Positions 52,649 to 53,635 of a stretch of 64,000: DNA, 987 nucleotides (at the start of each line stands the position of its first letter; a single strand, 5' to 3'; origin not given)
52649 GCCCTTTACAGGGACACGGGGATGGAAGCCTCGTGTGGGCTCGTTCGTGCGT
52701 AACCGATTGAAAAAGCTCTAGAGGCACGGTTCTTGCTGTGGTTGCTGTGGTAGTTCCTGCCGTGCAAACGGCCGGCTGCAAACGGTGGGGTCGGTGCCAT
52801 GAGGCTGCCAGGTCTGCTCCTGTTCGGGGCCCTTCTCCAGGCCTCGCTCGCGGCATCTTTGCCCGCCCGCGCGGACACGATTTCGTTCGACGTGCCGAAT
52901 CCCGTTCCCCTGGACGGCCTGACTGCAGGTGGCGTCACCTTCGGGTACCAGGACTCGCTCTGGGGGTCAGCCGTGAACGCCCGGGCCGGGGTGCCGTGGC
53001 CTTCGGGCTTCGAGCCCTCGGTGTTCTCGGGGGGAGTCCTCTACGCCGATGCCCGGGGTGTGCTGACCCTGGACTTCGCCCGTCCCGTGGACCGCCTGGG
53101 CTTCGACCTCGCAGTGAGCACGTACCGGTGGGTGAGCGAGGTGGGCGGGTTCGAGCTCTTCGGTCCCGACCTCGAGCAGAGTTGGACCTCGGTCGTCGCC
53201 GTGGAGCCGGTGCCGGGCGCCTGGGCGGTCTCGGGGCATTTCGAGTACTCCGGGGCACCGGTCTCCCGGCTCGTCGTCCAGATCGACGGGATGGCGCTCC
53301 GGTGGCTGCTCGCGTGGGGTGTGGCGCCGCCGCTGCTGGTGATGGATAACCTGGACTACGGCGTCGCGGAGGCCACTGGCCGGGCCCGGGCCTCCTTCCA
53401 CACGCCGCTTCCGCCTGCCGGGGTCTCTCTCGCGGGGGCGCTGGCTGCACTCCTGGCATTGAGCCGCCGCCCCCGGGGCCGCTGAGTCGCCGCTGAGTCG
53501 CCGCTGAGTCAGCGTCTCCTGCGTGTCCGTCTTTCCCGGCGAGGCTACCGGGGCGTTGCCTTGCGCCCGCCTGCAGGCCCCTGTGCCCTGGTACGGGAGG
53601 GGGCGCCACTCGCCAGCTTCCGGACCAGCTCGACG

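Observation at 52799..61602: Secretion island: PrtD-type T1SS + RTX beta-roll substrate + overlapping GT4 glycosyltransferase, bracketed by two proteins with VPLPA/PEP-CTERM-like sorting tails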

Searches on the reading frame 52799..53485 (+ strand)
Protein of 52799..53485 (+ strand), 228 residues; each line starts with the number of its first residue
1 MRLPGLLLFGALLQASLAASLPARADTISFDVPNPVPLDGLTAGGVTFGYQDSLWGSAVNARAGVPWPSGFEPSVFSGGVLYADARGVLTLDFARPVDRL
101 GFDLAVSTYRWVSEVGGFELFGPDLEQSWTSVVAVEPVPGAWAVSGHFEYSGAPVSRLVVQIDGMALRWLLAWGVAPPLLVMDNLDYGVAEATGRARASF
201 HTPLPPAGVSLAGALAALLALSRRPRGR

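Call 3: search_protein_families(library=pfam, proteins=[window:52799-53485:+], max_evalue=0.01)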
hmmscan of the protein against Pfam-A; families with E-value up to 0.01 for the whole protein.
window:52799-53485:+ (228 aa): 0 families

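Call 4: search_protein_families(library=ncbifam, proteins=[window:52799-53485:+], max_evalue=1)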
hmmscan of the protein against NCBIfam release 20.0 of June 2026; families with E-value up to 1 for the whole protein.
window:52799-53485:+ (228 aa): 0 families

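Call 48: find_homologous_proteins(query=window:52799-53485:+, max_evalue=0.001)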
Query window:52799-53485:+ (228 aa): 3 proteins with E <= 0.001 among 8000 candidates.
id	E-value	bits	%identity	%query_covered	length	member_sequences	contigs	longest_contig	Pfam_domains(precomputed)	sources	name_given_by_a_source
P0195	5.4e-140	483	96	100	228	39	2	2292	-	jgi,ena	-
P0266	2.6e-121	422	88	99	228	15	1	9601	-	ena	-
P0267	1.7e-79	285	75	89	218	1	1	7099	-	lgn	-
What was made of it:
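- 52799..53485 (+): P228: a 228-aa protein with a signal peptide and the tail .............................. Orphan: only 3 clusters of >=75% identity (call 48).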

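Call 73: find_encoding_contigs(protein=P0266, flank=10000, max_places=2)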
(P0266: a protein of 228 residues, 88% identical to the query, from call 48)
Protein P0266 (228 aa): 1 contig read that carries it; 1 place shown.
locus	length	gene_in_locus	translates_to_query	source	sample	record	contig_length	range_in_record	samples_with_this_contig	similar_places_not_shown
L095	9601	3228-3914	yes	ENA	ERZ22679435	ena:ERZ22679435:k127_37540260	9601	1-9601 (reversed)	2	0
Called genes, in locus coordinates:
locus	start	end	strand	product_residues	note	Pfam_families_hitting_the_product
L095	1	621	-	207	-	?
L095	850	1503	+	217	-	PF01583:APS_kinase, PF13671:AAA_33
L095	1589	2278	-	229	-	-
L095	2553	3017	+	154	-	-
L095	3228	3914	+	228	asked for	-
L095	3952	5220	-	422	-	PF12000:Glyco_trans_4_3, PF00534:Glycos_transf_1, PF13692:Glyco_trans_1_4, PF13524:Glyco_trans_1_2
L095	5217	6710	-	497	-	PF25973:BSH_CzcB (weak), PF25994:HH_AprE, PF26002:Beta-barrel_AprE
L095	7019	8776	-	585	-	PF00664:ABC_membrane, PF00005:ABC_tran, PF13304:AAA_21 (faint)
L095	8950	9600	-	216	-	?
